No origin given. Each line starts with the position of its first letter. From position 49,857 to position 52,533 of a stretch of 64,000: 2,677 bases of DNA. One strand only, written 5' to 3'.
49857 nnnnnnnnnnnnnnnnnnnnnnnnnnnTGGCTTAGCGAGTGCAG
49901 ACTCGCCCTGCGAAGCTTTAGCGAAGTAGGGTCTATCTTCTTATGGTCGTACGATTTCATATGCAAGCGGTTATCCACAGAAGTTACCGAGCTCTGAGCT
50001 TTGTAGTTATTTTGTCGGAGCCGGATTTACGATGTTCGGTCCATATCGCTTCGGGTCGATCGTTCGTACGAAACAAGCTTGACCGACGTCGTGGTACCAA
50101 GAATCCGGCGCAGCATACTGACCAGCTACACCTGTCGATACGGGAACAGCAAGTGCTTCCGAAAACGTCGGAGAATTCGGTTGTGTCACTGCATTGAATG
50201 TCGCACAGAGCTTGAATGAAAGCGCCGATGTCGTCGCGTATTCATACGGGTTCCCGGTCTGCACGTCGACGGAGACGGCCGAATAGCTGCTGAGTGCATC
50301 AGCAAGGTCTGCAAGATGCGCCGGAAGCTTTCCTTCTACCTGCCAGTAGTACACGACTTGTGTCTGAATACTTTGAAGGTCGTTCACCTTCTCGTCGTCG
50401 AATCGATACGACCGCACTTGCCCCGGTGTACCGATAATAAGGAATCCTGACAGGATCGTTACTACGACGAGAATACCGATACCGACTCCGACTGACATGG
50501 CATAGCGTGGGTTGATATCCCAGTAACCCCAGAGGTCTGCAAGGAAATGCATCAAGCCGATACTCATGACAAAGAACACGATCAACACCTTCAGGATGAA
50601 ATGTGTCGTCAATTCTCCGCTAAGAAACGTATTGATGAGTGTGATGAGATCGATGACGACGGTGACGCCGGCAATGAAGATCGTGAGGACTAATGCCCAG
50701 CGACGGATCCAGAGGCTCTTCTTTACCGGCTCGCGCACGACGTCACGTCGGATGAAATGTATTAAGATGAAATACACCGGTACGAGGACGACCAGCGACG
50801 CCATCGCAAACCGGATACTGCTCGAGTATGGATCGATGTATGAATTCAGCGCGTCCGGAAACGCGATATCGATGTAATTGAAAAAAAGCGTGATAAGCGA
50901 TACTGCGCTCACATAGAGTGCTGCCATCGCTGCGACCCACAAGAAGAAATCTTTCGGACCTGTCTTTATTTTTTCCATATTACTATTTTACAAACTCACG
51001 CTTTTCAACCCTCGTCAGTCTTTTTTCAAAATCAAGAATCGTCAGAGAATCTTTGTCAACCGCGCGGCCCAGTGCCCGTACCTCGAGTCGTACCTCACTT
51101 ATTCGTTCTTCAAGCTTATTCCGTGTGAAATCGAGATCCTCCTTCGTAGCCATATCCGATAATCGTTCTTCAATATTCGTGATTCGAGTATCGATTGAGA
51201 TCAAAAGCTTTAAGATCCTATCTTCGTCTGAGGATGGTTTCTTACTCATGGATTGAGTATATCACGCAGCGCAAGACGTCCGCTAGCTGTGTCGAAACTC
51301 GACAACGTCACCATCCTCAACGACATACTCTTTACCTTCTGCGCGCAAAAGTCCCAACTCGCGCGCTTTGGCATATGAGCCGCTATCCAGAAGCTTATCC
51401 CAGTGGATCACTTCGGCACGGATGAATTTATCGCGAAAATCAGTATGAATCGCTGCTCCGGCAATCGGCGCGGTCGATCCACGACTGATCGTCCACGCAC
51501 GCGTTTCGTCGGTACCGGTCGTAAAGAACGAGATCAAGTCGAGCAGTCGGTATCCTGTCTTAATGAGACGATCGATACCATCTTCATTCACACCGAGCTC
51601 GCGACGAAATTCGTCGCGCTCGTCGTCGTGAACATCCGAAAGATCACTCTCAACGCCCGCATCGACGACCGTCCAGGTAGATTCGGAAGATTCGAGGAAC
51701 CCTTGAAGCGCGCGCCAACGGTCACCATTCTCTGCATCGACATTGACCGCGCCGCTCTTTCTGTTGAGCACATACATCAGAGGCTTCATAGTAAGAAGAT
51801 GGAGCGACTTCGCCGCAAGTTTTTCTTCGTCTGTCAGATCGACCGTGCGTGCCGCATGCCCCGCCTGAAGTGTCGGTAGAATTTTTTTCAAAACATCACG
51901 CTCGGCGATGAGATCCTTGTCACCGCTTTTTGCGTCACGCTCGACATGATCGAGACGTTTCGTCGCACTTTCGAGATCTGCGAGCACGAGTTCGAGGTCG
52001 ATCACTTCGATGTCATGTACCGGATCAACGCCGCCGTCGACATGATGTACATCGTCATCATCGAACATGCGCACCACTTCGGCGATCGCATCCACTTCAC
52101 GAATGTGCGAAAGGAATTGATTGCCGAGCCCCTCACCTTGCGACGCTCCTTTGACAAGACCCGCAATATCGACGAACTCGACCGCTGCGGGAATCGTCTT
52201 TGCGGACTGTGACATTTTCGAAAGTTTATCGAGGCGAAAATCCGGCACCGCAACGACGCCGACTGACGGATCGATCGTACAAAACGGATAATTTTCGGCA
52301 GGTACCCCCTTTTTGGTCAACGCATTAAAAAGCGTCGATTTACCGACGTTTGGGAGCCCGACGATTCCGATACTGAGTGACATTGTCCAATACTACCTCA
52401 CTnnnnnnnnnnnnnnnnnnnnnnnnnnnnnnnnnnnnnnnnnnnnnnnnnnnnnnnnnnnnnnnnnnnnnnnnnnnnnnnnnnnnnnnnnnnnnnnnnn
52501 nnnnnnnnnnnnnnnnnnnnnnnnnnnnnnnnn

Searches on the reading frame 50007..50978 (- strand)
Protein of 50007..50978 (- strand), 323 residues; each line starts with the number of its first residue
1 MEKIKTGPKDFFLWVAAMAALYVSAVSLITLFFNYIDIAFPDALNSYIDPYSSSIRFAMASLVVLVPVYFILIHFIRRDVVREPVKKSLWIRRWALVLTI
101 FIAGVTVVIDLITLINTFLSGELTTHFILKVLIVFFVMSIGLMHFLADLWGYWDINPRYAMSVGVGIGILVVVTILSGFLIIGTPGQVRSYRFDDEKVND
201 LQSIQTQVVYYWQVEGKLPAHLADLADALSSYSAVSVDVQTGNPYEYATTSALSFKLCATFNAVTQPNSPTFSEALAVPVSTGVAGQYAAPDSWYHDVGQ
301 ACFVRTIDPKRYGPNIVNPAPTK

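Call 53: search_protein_families(library=pfam, proteins=[window:50007-50978:-], max_evalue=0.001)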
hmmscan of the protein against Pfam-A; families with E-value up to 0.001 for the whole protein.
window:50007-50978:- (323 aa): 1 family
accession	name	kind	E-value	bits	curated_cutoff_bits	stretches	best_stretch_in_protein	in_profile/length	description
PF18920.5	DUF5671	-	1.7e-20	73.6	28.4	1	10-136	1-123/132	Domain of unknown function (DUF5671)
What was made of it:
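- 50007..50978 (-): DUF5671 membrane protein, 4 nt downstream of ORF B (likely its partner). PF18920, E 1.7e-20 (call 53).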

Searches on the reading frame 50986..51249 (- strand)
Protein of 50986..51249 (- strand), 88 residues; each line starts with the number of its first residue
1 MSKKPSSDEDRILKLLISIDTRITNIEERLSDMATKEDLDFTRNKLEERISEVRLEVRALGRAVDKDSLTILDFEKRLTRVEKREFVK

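Call 5: search_protein_families(library=pfam, proteins=[window:50986-51249:-], max_evalue=1)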
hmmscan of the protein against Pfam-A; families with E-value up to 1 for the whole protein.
seq(88 aa): 7 families
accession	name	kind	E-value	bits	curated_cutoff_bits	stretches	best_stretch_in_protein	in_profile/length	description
PF10805.13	DUF2730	-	0.0061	17.1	24.9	1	12-65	38-87/102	Protein of unknown function (DUF2730)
PF23100.1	DUF2096_N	-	0.01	16.6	26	1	7-53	44-89/96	DUF2096 N-terminal four-helical bundle domain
PF14523.12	Syntaxin_2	-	0.054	13.9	26.5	1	14-66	7-59/134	Syntaxin-like protein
PF01519.22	DUF16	-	0.065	14.2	40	1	19-84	32-98/104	Protein of unknown function DUF16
PF17522.7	DUF5446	-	0.15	12.7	26.2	1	10-60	8-57/72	Family of unknown function (DUF5446)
PF24627.1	PUMA_CC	-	0.21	12.1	30.1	1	22-83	9-71/74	PUMA coiled-coil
PF09304.16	Cortex-I_coil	-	0.3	11.8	60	1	44-84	54-94/107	Cortexillin coiled-coil region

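Call 13: find_homologous_proteins(query=window:50986-51249:-, max_evalue=0.01)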
Query seq(88 aa) (88 aa): 23 proteins with E <= 0.01 among 27 candidates.
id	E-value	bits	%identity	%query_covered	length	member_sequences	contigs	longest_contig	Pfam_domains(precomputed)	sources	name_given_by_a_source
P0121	1.9e-32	128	73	100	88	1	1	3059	-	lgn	-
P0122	4.3e-32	127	74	97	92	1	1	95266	-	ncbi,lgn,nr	ncbi:MAG: hypothetical protein Q7S08_01575 [bacterium]|nr:hypothetical protein [bacterium]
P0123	4.4e-31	124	73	100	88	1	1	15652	-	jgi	jgi:hypothetical protein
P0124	5.5e-31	124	72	95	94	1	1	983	-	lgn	-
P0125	5.7e-31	124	77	90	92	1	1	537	-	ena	-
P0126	2.9e-30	121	71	98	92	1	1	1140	-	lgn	-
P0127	3.2e-30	121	76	90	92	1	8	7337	-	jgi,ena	-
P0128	1.7e-29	119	76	93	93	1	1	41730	-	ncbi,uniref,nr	ncbi:hypothetical protein A3B35_03035 [Candidatus Kaiserbacteria bacterium RIFCSPLOWO2_01_FULL_54_24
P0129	2.2e-29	118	69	95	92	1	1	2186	-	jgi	jgi:hypothetical protein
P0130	2.4e-29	118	73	94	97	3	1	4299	-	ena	-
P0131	2.9e-29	118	78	88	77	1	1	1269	-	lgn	-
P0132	3.6e-29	118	68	100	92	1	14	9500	-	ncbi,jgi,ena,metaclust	ncbi:MAG TPA: hypothetical protein VJH69_01170 [Candidatus Paceibacterota bacterium]|metaclust:\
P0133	4.2e-29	118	81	83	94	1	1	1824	-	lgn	-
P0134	6.0e-29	117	69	98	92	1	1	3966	-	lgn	-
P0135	7.1e-29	117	70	98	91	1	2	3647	-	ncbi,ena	-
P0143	1.7e-14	71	51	95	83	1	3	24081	-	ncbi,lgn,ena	ncbi:MAG: hypothetical protein AAB899_03275 [Patescibacteria group bacterium]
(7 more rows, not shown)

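Call 19: search_protein_families(library=phrogs, proteins=[window:50986-51249:-], max_evalue=1)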
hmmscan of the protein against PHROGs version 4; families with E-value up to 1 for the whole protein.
seq(88 aa): 12 families
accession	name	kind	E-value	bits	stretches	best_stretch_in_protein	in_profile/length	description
phrog_736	-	unknown function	0.00068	20.7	1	10-81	42-109/112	-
phrog_5553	-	unknown function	0.0041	18.3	1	10-38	38-66/114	-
phrog_5725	-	other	0.027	14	1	18-56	347-385/540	chaperonin groEL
phrog_19450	-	unknown function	0.034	15.1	0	13-37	6-30/73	-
phrog_1103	-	unknown function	0.041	15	1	5-36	10-43/80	-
phrog_3565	-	unknown function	0.051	14.7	1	29-53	34-58/58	-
phrog_11220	-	unknown function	0.056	14.6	1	14-71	59-114/121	-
phrog_699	-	unknown function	0.059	14.3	1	10-38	18-46/80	-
phrog_5211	-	unknown function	0.11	13.8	1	19-65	6-53/112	-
phrog_1863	-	unknown function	0.15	13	1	39-84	35-80/97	-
phrog_95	-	integration and excision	0.21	11.1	1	8-88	455-547/651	integrase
phrog_1009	-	unknown function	0.33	12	0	37-84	37-84/103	-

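Call 20: search_protein_families(library=ncbifam, proteins=[window:50986-51249:-], max_evalue=1)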
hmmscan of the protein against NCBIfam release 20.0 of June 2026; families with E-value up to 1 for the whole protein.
seq(88 aa): 5 families
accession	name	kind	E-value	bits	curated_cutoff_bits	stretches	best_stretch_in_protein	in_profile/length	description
NF038025.1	dapto_LiaX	exception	0.02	13.6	350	1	7-84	93-170/512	daptomycin-sensing surface protein LiaX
TIGR02132.1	phaR_Bmeg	equivalog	0.057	13.4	148.4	1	10-76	75-141/189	polyhydroxyalkanoic acid synthase subunit PhaR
NF012000.0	PRK15456.1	equivalog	0.11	12.5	189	1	25-71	65-111/142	universal stress protein UspG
NF033885.1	conj_TraP_IncI1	equivalog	0.16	11.7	135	1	34-84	86-136/217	conjugal transfer protein TraP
NF033792.0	ActS_PrrB_HisK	equivalog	0.21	10.4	350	1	5-65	235-293/423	ActS/PrrB/RegB family redox-sensitive histidine kinase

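Call 27: search_protein_families(library=pfam, alignment_id=A3, max_evalue=0.1)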
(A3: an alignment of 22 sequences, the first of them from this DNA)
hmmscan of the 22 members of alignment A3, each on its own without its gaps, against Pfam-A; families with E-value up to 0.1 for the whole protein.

A. member 1, seq(88 aa): 4 families
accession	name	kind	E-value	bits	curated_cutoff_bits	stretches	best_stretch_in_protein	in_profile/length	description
PF10805.13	DUF2730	-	0.0061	17.1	24.9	1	12-65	38-87/102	Protein of unknown function (DUF2730)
PF23100.1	DUF2096_N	-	0.01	16.6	26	1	7-53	44-89/96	DUF2096 N-terminal four-helical bundle domain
PF14523.12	Syntaxin_2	-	0.054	13.9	26.5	1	14-66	7-59/134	Syntaxin-like protein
PF01519.22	DUF16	-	0.065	14.2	40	1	19-84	32-98/104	Protein of unknown function DUF16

B. families by the number of members that match (of 22 scanned): 25 families
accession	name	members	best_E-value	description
PF10805.13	DUF2730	17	0.0061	Protein of unknown function (DUF2730)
PF16752.10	TBCC_N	13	0.00021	Tubulin-specific chaperone C N-terminal domain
PF24627.1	PUMA_CC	10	0.004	PUMA coiled-coil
PF17522.7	DUF5446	8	0.0024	Family of unknown function (DUF5446)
PF09304.16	Cortex-I_coil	8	0.011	Cortexillin coiled-coil region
PF23100.1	DUF2096_N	7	0.0024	DUF2096 N-terminal four-helical bundle domain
PF07889.17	DUF1664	7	0.013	Protein of unknown function (DUF1664)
PF01519.22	DUF16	7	0.034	Protein of unknown function DUF16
PF17082.10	Spc29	5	0.0025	Spindle Pole Component 29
PF14523.12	Syntaxin_2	5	0.052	Syntaxin-like protein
PF11134.13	Phage_stabilise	2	0.018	Phage stabilisation protein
PF15272.11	BBP1_C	1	0.0016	Spindle pole body component BBP1, C-terminal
PF01245.26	Ribosomal_L19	1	0.024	Ribosomal protein L19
PF17060.10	MPS2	1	0.026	Monopolar spindle protein 2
PF13334.11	DUF4094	1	0.032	Domain of unknown function (DUF4094)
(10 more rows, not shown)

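Call 51: find_encoding_contigs(protein=P0128, flank=3000, max_places=2)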
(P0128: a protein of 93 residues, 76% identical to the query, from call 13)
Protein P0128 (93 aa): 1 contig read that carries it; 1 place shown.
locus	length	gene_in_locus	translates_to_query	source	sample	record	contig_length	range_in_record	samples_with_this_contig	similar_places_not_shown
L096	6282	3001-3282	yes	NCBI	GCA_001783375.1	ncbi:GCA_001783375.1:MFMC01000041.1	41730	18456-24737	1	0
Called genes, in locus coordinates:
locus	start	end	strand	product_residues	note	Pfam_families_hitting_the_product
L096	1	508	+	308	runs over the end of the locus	PF01381:HTH_3, PF02661:Fic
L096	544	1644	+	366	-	PF01926:MMR_HSR1, PF02421:FeoB_N, PF06071:YchF-GTPase_C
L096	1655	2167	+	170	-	-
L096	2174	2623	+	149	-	-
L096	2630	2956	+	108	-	-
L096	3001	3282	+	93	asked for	-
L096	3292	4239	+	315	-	PF18920:DUF5671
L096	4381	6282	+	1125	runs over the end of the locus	PF00133:tRNA-synt_1, PF09334:tRNA-synt_1g, PF06821:Ser_hydrolase (faint), PF13603:tRNA-synt_1_2, PF00293:NUDIX, PF00133:tRNA-synt_1, PF09334:tRNA-synt_1g (weak), PF08264:Anticodon_1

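Call 52: find_encoding_contigs(protein=P0143, flank=3000, max_places=2)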
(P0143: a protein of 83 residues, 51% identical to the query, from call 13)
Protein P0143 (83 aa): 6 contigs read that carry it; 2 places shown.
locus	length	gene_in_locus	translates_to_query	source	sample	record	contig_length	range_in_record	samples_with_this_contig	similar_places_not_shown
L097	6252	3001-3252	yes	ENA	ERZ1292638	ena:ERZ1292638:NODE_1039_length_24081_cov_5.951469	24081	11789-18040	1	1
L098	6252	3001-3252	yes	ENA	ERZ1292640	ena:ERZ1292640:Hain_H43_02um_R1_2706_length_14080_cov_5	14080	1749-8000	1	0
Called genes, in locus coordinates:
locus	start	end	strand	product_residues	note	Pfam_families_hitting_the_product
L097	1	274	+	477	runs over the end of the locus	PF02874:ATP-synt_ab_N, PF00006:ATP-synt_ab, PF22919:ATP-synt_VA_C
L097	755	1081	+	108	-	PF12647:RNHCP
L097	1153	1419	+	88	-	-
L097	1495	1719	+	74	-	-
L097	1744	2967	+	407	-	PF01926:MMR_HSR1, PF02421:FeoB_N (weak), PF06071:YchF-GTPase_C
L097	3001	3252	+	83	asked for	-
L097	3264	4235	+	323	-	PF18920:DUF5671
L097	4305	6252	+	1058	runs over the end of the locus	-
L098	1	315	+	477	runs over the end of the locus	PF02874:ATP-synt_ab_N, PF00006:ATP-synt_ab, PF22919:ATP-synt_VA_C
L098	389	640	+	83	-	PF02823:ATP-synt_DE_N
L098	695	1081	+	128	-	PF12647:RNHCP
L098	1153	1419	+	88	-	-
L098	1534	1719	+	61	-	-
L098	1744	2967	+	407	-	PF01926:MMR_HSR1, PF02421:FeoB_N (weak), PF06071:YchF-GTPase_C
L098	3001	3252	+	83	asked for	-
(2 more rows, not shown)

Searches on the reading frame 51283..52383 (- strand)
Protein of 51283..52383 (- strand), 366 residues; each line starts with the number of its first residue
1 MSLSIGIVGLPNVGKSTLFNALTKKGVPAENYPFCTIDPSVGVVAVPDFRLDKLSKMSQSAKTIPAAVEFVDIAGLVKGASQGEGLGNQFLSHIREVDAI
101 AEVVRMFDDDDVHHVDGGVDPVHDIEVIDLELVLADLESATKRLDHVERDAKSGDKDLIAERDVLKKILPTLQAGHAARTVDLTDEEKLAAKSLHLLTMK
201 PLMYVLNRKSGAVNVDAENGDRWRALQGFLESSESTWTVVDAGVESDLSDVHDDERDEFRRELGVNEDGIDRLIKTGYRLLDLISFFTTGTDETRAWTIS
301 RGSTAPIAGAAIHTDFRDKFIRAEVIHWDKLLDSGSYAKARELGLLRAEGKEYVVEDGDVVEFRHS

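Call 53: search_protein_families(library=pfam, proteins=[window:51283-52383:-], max_evalue=0.001)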
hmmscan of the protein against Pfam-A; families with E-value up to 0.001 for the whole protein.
window:51283-52383:- (366 aa): 3 families
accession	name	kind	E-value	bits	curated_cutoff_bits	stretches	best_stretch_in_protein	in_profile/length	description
PF06071.19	YchF-GTPase_C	-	3.8e-32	110.7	27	1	283-365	1-83/84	Protein of unknown function (DUF933)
PF01926.29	MMR_HSR1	-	3.1e-21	76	21.9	1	5-109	2-86/113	50S ribosome-binding GTPase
PF02421.24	FeoB_N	-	3.5e-07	30.3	27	1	5-45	3-43/156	Ferrous iron transport protein B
